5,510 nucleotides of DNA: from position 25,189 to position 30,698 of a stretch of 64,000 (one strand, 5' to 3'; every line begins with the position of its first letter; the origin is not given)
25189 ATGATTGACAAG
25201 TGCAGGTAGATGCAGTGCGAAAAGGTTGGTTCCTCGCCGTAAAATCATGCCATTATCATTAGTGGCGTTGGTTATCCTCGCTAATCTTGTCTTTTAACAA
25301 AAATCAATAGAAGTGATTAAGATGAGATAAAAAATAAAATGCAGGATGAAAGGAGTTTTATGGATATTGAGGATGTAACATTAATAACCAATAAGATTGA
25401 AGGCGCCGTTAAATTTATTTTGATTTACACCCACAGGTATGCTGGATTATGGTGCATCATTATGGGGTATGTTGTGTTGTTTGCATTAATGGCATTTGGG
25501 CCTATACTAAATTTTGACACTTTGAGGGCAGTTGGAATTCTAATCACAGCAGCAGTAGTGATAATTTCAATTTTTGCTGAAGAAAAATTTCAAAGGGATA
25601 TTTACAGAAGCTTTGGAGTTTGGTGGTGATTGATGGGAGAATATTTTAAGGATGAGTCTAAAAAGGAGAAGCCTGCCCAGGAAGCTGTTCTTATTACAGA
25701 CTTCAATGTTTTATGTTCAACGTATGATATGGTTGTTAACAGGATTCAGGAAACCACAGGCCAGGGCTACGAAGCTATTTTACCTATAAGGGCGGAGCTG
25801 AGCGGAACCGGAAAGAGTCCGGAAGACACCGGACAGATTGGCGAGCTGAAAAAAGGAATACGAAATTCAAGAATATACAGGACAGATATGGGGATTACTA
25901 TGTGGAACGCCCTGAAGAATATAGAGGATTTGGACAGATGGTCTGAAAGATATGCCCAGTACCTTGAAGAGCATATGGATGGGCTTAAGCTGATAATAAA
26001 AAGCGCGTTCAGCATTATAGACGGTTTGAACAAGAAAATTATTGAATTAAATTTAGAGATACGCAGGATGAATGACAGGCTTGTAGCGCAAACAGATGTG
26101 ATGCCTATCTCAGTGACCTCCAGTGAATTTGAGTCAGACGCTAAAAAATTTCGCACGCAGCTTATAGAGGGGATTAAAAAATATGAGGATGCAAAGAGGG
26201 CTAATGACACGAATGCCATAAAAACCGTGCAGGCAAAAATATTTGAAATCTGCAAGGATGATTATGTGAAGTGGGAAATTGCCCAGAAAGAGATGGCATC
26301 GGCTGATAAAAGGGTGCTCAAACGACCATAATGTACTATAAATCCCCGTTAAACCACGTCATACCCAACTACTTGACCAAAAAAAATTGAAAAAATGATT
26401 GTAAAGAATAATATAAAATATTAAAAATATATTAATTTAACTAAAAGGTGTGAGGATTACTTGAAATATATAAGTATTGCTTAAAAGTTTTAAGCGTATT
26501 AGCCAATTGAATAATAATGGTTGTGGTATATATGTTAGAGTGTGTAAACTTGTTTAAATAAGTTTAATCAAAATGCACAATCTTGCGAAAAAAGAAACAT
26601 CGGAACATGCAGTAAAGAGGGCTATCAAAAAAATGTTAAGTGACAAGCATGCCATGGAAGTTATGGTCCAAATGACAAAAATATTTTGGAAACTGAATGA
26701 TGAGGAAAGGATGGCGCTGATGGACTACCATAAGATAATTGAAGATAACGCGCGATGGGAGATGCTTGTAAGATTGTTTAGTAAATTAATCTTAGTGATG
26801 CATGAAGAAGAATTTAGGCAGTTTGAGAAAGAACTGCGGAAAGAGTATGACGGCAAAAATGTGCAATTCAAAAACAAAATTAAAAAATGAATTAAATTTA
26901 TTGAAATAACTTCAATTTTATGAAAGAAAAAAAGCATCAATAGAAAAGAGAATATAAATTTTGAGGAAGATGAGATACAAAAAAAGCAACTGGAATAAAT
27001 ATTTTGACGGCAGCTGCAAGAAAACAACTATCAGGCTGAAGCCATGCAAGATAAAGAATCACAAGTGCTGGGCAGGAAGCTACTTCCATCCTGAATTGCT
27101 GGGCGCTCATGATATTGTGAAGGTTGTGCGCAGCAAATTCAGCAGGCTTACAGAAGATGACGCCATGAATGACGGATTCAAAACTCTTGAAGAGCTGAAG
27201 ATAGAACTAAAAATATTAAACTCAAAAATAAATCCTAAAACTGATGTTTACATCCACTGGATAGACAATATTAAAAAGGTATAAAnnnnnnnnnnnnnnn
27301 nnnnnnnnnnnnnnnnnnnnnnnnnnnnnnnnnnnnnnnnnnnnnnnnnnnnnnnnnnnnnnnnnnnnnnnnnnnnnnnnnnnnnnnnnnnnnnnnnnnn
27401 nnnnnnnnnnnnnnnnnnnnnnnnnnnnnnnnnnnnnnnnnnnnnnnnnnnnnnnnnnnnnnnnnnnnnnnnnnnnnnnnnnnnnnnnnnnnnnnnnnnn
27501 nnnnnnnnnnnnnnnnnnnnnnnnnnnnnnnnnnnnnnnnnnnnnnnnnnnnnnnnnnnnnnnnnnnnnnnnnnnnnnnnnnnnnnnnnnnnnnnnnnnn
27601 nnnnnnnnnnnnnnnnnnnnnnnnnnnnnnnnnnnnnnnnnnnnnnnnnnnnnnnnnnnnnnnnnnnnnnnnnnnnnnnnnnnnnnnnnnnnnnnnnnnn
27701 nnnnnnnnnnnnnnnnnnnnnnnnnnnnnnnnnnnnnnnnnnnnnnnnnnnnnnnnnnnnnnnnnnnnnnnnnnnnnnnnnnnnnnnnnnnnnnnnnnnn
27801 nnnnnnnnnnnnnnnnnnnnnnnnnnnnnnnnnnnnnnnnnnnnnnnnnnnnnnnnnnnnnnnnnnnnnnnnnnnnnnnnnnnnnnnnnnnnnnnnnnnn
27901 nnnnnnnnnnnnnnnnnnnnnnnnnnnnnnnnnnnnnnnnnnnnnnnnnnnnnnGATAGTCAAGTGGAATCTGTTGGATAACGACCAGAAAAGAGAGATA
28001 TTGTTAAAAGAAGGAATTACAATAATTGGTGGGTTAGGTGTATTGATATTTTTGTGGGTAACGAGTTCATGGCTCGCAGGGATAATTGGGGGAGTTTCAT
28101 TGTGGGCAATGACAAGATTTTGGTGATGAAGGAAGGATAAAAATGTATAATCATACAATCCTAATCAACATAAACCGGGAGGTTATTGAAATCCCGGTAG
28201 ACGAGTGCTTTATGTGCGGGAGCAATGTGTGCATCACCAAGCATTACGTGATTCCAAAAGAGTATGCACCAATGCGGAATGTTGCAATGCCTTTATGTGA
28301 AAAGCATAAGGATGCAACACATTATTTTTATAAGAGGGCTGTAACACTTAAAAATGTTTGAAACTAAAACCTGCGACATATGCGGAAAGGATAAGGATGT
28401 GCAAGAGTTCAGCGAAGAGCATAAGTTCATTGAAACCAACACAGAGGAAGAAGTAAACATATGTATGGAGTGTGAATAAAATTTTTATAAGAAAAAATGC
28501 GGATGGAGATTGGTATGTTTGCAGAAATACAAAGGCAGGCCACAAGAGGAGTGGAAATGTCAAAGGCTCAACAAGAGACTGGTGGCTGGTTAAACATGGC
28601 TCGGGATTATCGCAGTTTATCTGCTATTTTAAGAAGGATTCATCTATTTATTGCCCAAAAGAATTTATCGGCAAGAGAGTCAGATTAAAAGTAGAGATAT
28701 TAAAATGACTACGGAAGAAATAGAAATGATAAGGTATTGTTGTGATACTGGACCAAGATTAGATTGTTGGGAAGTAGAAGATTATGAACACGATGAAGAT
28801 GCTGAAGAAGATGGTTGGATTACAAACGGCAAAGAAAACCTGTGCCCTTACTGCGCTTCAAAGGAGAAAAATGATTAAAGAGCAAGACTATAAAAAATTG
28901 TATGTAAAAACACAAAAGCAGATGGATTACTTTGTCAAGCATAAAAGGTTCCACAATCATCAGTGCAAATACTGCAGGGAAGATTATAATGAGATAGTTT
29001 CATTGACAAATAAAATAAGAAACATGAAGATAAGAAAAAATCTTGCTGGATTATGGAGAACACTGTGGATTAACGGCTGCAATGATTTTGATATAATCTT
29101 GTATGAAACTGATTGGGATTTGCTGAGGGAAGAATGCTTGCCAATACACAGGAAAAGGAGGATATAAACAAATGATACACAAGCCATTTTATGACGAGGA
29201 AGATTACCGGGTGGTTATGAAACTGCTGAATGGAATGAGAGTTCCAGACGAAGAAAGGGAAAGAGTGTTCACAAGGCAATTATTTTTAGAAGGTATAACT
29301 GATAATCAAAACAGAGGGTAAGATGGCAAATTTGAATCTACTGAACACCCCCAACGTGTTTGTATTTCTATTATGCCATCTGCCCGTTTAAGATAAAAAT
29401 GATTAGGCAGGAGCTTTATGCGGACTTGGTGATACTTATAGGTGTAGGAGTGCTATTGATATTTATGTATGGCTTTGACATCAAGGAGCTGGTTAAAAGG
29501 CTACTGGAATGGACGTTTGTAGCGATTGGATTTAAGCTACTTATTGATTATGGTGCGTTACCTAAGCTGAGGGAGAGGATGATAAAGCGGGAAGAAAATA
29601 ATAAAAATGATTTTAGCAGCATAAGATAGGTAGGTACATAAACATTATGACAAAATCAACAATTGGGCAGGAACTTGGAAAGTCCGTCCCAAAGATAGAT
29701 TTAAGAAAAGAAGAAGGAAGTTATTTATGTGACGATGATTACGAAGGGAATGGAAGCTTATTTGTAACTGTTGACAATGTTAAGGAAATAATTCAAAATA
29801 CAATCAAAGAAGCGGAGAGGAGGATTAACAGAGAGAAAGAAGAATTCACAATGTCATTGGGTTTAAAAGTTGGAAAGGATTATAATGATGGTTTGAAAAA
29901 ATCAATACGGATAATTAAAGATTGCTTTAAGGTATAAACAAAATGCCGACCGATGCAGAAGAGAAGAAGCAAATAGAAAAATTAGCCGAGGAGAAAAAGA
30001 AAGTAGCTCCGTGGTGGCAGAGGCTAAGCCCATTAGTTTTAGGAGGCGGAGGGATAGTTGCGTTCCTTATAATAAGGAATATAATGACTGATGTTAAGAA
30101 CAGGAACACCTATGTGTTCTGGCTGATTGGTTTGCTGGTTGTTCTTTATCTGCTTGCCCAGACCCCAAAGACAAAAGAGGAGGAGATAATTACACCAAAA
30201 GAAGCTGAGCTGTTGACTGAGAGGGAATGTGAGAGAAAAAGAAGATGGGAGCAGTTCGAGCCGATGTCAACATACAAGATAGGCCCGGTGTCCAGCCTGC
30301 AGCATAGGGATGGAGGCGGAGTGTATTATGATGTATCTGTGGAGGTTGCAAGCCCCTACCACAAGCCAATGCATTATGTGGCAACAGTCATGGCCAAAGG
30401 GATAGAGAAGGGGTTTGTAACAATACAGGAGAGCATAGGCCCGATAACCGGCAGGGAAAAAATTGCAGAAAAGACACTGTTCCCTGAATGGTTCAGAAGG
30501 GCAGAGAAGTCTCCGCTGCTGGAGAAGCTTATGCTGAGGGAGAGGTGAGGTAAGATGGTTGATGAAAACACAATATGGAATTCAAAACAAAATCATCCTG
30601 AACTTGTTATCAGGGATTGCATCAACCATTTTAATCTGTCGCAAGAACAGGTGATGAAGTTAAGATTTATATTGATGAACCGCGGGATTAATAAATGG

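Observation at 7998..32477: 24-kb co-directional block of Cys-rich secreted, lipo- and membrane proteins with a HerA/FtsK/VirB4-type ATPase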

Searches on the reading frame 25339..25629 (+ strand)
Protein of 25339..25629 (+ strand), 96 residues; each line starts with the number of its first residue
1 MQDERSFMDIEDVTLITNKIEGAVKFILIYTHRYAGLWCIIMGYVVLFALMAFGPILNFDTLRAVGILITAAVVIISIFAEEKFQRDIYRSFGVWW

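Call 98: search_protein_families(library=phrogs, proteins=[window:25339-25629:+], max_evalue=0.1)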
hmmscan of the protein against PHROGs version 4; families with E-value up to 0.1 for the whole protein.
window:25339-25629:+ (96 aa): 1 family
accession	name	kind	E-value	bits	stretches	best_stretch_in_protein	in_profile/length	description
phrog_15658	-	unknown function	0.0094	17.2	1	43-86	19-59/62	-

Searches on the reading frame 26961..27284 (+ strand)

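Call 37: search_protein_families(library=pfam, proteins=[window:26961-27284:+], max_evalue=0.05)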
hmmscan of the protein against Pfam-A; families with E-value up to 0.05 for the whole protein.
window:26961-27284:+ (107 aa): 1 family
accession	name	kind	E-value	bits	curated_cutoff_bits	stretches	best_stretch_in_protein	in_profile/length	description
PF04266.20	ASCH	-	0.0017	19.5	21.2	1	20-84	16-81/103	ASCH domain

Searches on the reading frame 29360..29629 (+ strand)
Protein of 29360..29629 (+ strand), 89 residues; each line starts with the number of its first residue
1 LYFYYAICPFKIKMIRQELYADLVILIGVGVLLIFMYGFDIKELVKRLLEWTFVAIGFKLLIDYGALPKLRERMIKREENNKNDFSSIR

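Call 98: search_protein_families(library=phrogs, proteins=[window:29360-29629:+], max_evalue=0.1)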
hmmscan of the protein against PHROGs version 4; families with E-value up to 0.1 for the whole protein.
window:29360-29629:+ (89 aa): 1 family
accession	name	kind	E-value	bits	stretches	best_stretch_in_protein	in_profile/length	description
phrog_2572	-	unknown function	0.066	14.3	0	17-56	8-47/86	-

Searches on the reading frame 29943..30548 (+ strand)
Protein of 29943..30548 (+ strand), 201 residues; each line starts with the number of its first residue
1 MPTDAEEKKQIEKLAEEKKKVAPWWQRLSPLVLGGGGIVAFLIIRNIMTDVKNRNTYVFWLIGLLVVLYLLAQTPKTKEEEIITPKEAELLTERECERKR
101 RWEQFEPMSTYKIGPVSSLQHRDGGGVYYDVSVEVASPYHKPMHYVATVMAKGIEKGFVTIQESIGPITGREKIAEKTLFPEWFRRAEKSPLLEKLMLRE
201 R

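Call 29: search_protein_families(library=pfam, proteins=[window:29943-30548:+], max_evalue=0.01)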
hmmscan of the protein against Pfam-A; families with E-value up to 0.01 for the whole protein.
window:29943-30548:+ (201 aa): 0 families

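Call 45: search_protein_families(library=phrogs, proteins=[window:29943-30548:+], max_evalue=0.01)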
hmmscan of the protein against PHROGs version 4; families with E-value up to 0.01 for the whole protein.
window:29943-30548:+ (201 aa): 0 families

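Call 64: search_protein_families(library=ncbifam, proteins=[window:29943-30548:+], max_evalue=1)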
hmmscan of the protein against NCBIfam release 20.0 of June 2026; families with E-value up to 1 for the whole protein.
window:29943-30548:+ (201 aa): 1 family
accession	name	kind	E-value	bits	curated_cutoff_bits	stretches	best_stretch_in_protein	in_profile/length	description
NF052597.1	FILTED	domain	0.0097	16.2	40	1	6-80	33-106/110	FILTED domain-containing surface protein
